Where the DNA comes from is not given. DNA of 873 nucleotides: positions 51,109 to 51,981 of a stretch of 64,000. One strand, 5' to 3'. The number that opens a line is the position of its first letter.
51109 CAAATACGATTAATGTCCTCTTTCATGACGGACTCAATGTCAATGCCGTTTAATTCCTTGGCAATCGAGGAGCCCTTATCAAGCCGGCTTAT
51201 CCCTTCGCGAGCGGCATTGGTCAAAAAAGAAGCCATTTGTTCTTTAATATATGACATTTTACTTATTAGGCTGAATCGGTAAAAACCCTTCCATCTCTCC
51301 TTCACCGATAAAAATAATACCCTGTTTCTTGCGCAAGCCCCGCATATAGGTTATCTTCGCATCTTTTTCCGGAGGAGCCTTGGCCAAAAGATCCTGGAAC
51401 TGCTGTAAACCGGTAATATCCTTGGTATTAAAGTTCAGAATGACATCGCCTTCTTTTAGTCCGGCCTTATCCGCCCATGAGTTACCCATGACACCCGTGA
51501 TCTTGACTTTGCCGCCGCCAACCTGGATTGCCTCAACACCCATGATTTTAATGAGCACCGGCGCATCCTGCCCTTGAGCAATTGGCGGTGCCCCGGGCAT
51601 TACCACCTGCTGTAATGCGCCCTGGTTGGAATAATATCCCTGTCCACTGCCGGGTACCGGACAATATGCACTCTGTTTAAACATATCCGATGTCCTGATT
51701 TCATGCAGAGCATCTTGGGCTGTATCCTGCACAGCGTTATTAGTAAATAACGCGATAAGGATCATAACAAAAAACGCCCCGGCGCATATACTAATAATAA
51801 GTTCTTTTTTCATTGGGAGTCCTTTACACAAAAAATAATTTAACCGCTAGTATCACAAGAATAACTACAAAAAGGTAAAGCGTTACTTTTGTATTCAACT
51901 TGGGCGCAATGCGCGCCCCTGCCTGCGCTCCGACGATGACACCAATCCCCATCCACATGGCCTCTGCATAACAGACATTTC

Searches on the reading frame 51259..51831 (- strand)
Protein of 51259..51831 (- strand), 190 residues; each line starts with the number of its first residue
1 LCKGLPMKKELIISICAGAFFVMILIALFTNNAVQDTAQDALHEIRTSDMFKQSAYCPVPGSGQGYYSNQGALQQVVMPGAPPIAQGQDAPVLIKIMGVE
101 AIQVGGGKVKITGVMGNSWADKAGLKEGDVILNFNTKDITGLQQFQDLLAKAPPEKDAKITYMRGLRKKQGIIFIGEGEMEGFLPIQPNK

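Call 3: search_protein_families(library=pfam, proteins=[window:51259-51831:-], max_evalue=0.01)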
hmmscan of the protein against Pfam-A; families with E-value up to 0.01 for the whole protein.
window:51259-51831:- (190 aa): 3 families
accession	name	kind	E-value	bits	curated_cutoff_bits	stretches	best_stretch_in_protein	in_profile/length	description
PF13180.12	PDZ_2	-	2.7e-09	37.6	27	1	97-169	3-74/80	PDZ domain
PF17820.7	PDZ_6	-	4.8e-09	36.3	27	1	111-156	2-46/54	PDZ domain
PF00595.29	PDZ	-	6.5e-06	26.9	23.2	1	107-149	25-67/81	PDZ domain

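Call 4: search_protein_families(library=ncbifam, proteins=[window:51259-51831:-], max_evalue=0.01)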
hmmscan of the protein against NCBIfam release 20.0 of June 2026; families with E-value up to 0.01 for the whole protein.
window:51259-51831:- (190 aa): 15 families
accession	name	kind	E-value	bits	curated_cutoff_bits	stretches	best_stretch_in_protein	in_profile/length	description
TIGR02037.1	degP_htrA_DO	subfamily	5e-10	38.9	416.2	1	110-170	262-322/434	Do family serine endopeptidase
TIGR02038.1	protease_degS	equivalog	2.8e-07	30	422.95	1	90-176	265-347/351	outer membrane-stress sensor serine endopeptidase DegS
NF047968.1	SerProtHtrA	equivalog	5.1e-07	29.4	470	1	102-169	285-351/357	serine protease HtrA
NF041199.1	trx7_PDZ_seleno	equivalog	9.7e-07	28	300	1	110-167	206-264/390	Trx7/PDZ domain-containing (seleno)protein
NF041521.1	HhoA_HhoB_HtrA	equivalog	8.3e-06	25.3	450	1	109-169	265-325/335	HhoA/HhoB/HtrA family serine endopeptidase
NF007526.1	PRK10139.1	equivalog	4.2e-05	22.4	756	1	111-166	295-350/456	serine endoprotease DegQ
NF040965.1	MamP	equivalog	5.2e-05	23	300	1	120-170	147-197/290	magnetosome magnetite formation protein MamP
NF040960.1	MamE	equivalog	6.5e-05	21.7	800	1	93-164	453-524/659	magnetosome formation protease MamE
NF008189.1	PRK10942.1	equivalog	7.4e-05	21.4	720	1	95-153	305-359/477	serine endoprotease DegP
TIGR00054.1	TIGR00054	equivalog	0.00019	20.4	147.55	1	108-162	203-256/421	RIP metalloprotease RseP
NF008147.1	PRK10898.1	equivalog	0.0025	17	408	1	109-165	281-337/352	outer membrane-stress sensor serine endopeptidase DegS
NF052377.1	lmo1851_S41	exception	0.0032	16.2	725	1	102-145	113-156/468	lmo1851 family serine protease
TIGR00225.1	prc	subfamily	0.0056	15.8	218.6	1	102-151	57-105/335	C-terminal processing peptidase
NF008046.0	PRK10779.1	equivalog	0.0086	15.2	477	0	110-159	225-273/450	sigma E protease regulator RseP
TIGR02860.1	spore_IV_B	equivalog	0.0091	15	305.25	0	86-165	94-170/402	SpoIVB peptidase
